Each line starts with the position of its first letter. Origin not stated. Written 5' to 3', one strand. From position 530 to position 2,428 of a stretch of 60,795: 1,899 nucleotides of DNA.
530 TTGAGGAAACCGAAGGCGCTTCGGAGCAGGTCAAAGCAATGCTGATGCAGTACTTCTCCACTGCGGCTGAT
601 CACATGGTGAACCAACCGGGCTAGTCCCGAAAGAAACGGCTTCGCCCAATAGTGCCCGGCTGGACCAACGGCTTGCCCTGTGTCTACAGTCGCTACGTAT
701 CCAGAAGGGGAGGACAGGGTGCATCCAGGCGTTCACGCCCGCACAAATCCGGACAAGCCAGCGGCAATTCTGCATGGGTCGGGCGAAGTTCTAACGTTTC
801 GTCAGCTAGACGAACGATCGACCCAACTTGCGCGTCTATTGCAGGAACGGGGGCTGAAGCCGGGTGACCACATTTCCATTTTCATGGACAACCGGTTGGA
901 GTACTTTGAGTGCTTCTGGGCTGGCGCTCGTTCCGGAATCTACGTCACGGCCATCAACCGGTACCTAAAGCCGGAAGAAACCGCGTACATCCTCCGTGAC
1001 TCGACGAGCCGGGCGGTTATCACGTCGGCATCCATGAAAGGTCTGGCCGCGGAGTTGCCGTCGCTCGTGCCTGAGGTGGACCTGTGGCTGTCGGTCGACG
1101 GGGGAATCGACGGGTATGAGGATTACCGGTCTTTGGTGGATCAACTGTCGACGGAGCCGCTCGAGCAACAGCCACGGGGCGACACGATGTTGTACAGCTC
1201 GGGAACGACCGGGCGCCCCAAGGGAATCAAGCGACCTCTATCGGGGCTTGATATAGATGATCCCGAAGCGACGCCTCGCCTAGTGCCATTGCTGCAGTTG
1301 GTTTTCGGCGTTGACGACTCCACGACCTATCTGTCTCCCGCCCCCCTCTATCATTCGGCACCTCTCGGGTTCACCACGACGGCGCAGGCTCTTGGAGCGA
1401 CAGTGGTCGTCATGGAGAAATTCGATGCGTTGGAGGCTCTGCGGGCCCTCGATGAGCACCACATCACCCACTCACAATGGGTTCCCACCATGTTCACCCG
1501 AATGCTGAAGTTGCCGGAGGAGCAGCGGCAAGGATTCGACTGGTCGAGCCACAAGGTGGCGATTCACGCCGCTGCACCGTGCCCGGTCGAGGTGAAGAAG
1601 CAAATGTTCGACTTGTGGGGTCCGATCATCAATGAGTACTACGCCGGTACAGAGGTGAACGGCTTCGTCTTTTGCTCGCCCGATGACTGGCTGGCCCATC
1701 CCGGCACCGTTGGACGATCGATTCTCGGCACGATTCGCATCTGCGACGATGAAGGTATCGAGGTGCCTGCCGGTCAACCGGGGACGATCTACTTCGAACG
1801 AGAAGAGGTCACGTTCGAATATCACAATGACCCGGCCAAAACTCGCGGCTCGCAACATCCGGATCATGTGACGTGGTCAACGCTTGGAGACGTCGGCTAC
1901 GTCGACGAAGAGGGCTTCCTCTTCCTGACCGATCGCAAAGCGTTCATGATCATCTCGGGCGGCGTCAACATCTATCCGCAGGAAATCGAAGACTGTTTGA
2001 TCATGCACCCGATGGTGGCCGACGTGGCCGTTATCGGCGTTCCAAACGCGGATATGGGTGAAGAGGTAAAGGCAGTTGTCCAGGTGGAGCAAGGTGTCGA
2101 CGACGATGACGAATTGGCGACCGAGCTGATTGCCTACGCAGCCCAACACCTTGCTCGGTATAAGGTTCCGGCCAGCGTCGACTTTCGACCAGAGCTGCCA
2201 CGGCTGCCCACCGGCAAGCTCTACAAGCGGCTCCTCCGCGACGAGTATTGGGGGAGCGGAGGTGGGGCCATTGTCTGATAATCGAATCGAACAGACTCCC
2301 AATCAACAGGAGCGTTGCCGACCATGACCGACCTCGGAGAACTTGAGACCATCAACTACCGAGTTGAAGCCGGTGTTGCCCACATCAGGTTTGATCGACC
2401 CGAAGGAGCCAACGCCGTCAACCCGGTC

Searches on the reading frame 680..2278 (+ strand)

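Call 33: search_protein_families(library=pfam, proteins=[window:680-2278:+], max_evalue=0.00001)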
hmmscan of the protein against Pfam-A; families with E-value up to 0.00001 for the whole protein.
window:680-2278:+ (532 aa): 2 families
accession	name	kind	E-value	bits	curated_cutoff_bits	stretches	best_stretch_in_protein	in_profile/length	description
PF00501.34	AMP-binding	-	7.2e-63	213.1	29.9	1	19-381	4-383/384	AMP-binding enzyme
PF13193.12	AMP-binding_C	-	1.7e-16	61.4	24.5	1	435-513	1-76/76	AMP-binding enzyme C-terminal domain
